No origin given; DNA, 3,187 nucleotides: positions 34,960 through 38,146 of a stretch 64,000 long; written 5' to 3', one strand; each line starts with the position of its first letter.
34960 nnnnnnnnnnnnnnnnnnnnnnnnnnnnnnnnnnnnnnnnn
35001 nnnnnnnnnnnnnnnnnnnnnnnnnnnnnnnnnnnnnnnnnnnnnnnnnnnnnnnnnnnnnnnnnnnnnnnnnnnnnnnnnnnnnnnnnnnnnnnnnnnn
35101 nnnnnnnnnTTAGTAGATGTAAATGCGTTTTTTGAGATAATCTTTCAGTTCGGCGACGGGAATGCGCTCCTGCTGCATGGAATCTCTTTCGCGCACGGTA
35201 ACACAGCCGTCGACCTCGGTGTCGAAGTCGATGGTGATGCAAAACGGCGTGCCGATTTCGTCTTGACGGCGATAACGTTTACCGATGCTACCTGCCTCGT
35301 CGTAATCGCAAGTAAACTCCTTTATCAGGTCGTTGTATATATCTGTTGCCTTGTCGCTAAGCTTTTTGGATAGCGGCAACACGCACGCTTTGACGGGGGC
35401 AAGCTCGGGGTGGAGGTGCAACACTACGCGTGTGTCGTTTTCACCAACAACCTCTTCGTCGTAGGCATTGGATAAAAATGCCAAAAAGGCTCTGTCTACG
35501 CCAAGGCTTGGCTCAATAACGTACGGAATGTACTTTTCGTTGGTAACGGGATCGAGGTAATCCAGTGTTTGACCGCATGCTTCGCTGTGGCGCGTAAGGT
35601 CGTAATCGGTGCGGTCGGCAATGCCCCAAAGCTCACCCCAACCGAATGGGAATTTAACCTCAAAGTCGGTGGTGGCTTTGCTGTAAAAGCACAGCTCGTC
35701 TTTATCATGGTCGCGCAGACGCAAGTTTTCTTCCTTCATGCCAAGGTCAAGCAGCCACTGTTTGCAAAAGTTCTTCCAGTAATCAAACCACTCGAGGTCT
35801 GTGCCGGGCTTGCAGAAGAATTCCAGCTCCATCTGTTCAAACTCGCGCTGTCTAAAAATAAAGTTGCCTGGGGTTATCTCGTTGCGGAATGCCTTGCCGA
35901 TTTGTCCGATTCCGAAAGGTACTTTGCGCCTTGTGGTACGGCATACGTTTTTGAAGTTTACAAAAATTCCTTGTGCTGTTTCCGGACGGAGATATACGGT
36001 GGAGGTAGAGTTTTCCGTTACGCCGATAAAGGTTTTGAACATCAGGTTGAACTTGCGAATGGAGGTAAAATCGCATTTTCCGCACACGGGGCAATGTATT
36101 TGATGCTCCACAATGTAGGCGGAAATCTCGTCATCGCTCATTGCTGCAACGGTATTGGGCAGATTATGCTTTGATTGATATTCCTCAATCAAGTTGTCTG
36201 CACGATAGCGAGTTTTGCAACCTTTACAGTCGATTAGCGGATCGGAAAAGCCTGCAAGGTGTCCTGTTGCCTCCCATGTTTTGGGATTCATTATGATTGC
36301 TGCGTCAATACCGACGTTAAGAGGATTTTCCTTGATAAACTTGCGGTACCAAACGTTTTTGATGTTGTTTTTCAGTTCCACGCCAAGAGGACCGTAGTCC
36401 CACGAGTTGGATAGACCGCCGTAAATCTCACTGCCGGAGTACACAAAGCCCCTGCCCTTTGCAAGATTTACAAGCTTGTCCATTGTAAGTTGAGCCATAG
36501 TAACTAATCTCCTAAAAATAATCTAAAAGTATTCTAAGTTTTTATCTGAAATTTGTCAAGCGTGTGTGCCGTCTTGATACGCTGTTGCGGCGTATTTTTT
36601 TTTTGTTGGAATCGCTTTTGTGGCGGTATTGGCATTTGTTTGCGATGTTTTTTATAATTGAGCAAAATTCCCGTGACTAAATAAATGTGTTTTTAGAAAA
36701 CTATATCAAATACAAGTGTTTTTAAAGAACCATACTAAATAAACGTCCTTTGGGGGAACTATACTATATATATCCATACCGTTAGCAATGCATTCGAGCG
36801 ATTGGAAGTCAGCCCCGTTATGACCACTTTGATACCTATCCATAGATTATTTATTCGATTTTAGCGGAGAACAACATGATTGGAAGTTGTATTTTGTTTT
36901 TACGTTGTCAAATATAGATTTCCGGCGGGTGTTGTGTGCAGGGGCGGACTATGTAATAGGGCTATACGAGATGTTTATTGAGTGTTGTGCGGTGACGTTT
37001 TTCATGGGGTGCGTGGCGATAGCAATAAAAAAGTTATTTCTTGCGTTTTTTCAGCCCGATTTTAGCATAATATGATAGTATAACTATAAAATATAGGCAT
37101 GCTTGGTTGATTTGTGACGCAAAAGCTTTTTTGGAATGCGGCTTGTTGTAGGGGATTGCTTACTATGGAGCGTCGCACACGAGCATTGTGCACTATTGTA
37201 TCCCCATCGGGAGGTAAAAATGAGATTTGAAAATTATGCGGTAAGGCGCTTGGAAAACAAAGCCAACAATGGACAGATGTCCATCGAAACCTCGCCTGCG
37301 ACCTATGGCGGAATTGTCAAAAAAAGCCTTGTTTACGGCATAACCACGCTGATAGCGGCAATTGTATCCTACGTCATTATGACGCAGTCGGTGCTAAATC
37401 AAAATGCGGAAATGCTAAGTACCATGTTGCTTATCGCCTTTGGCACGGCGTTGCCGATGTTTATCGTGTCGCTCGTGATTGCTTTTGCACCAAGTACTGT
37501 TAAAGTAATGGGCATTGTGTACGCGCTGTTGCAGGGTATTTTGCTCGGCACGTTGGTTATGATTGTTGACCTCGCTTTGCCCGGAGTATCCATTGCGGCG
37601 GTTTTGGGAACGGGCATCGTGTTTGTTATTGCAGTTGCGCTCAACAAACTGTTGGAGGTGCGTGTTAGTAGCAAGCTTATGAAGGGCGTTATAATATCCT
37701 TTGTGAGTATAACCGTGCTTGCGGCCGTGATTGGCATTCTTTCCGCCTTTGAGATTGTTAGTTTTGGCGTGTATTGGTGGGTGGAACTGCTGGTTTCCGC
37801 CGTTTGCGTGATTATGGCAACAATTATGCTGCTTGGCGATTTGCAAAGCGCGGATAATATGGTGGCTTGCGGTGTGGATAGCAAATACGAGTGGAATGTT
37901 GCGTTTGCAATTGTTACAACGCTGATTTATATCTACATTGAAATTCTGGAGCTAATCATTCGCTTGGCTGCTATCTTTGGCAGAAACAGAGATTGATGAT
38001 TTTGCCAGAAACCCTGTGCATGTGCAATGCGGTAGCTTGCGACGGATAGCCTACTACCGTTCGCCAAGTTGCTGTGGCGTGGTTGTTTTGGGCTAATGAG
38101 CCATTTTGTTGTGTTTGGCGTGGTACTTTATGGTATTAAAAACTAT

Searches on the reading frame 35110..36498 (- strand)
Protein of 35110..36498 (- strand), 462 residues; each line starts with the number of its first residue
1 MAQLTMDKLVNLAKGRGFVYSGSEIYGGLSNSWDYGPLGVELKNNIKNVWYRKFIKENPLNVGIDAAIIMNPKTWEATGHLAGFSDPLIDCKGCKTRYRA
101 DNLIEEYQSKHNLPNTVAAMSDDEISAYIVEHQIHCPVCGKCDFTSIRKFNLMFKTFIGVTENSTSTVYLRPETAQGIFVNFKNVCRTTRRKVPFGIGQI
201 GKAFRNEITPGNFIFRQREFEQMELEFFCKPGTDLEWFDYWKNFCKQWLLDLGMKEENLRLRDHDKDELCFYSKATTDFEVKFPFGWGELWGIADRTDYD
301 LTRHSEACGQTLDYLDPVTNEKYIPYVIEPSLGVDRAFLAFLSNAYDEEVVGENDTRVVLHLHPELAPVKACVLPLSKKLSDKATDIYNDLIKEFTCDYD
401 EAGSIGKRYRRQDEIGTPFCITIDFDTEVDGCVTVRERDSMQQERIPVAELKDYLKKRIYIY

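Call 12: find_encoding_contigs(protein=window:35110-36498:-, flank=3000, max_places=10)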
Protein window:35110-36498:- (462 aa): no gene with exactly this product is on record in the collection.

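Call 14: find_related_loci(query=window:35110-36498:-, collection=genome_contigs, flank=6000)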
Query window:35110-36498:- (462 aa) in genome_contigs; peptide patterns used: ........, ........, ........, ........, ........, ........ (x = any residue, [..] = any of these).
600 stretches matched a pattern (row limit reached: there are more); 599 encode a relative of the query (tblastn E <= 1e-3); the best 80 are kept; 80 distinct loci.
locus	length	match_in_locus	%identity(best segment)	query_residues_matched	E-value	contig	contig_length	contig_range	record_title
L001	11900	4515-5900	94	1-462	0e+0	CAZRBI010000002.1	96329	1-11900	MAG TPA_asm: uncultured Oscillospiraceae bacterium isolate SRP225648_co1_486 genome assembly, contig: NODE_278_length_96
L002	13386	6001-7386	90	1-462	0e+0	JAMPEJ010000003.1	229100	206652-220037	MAG: Corallococcus sp. isolate NALB_7823_15 Scaffold_#3__SCF_003__229100_bp, whole genome shotgun sequence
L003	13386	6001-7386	88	1-462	0e+0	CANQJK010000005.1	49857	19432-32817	MAG: uncultured Clostridia bacterium isolate Lapin-032__bin128 genome assembly, contig: Lapin-032__NODE_1178_length_4985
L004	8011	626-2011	85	1-462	0e+0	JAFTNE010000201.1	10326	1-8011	MAG: Clostridia bacterium isolate RGIG3971 Roe_deer_Cecum-4__c374739, whole genome shotgun sequence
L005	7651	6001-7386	85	1-462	0e+0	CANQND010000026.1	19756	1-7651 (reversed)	MAG: uncultured Clostridia bacterium isolate Lapin-012__bin87 genome assembly, contig: Lapin-012__NODE_3646_length_19756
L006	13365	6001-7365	86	1-455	0e+0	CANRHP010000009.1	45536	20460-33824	MAG: uncultured Clostridia bacterium isolate Lapin-032__bin130 genome assembly, contig: Lapin-032__NODE_1374_length_4553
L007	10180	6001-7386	86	1-462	0e+0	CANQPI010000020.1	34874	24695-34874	MAG: uncultured Clostridia bacterium isolate Lapin-012__bin2 genome assembly, contig: Lapin-012__NODE_1960_length_34874_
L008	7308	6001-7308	85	1-436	0e+0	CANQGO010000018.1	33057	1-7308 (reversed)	MAG: uncultured Clostridia bacterium isolate Lapin-032__bin16 genome assembly, contig: Lapin-032__NODE_2167_length_33057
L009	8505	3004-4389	80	1-462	0e+0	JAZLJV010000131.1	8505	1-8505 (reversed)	MAG: Clostridia bacterium isolate T1900044961_TA20190021.MAGScoT_cleanbin_000058 SGB_3951_k141_800079, whole genome shot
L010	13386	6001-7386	89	1-462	0e+0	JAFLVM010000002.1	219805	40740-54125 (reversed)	MAG: Clostridiales bacterium isolate HAN105 Seq2, whole genome shotgun sequence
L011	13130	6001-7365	74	5-459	0e+0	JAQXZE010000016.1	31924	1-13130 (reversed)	MAG: Oscillospiraceae bacterium isolate SUG1655 k141_9251426, whole genome shotgun sequence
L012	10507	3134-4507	72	2-459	0e+0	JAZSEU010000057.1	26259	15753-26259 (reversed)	MAG: Acutalibacteraceae bacterium isolate T1900044588_TS20190054.MAGScoT_cleanbin_000011 SGB_611_k141_1345997, whole gen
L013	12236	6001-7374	73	2-459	0e+0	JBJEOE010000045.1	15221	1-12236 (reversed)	MAG: Acutalibacteraceae bacterium isolate LOHA42_bin.044 NODE_2741_length_15221_cov_9.422986, whole genome shotgun seque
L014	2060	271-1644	73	2-459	0e+0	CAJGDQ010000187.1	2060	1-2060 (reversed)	MAG: Clostridiaceae bacterium isolate MAG65 genome assembly, contig: k141_5403502_length_2060_cov_18.4263, whole genome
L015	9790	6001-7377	72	1-459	0e+0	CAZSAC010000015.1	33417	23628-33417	MAG TPA_asm: uncultured Bacteroidaceae bacterium isolate SRP335695_co1_38 genome assembly, contig: NODE_548_length_33417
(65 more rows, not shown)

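Call 26: search_protein_families(library=pfam, proteins=[window:35110-36498:-])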
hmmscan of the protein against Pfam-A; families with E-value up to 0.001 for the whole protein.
window:35110-36498:- (462 aa): 2 families
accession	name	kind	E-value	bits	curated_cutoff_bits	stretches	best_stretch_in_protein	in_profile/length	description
PF03129.25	HGTP_anticodon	-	8.6e-22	77.5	21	1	370-458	1-94/94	Anticodon binding domain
PF00587.30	tRNA-synt_2b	-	6.1e-13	49.7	29.3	1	165-344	8-178/179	tRNA synthetase class II core domain (G, H, P, S and T)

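Call 44: list_cluster_members(proteins=[P0121, window:35110-36498:-, window:33709-34332:+])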
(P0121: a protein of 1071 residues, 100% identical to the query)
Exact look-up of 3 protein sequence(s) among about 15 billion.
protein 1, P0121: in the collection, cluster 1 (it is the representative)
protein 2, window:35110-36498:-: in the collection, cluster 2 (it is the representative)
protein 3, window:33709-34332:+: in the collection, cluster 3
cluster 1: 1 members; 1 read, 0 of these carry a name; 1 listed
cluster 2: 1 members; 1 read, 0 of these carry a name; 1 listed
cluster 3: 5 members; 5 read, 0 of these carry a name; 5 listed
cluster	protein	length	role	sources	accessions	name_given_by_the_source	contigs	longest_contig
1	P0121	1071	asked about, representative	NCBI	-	-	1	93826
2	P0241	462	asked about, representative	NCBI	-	-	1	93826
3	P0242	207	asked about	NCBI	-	-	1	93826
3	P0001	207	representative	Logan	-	-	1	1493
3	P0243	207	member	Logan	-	-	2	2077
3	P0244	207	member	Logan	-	-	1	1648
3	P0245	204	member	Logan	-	-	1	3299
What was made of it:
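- No second assembly exists to check it (call 44).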

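Call 49: search_protein_families(library=pfam, proteins=[L088:2242-3297:-], max_evalue=0.01)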
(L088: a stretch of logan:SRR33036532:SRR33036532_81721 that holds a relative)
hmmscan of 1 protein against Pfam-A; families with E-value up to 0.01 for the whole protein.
L088:2242-3297:- (351 aa): 0 families

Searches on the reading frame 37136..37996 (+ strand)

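Call 26: search_protein_families(library=pfam, proteins=[window:37136-37996:+])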
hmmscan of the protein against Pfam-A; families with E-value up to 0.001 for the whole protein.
window:37136-37996:+ (286 aa): 2 families
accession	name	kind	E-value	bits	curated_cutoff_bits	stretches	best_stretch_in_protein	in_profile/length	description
PF12811.12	BaxI_1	-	3.7e-38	131.9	26.2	1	46-277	12-231/233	Bax inhibitor 1 like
PF01027.25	Bax1-I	-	7.9e-05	23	34.1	1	68-275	12-201/207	Inhibitor of apoptosis-promoting Bax1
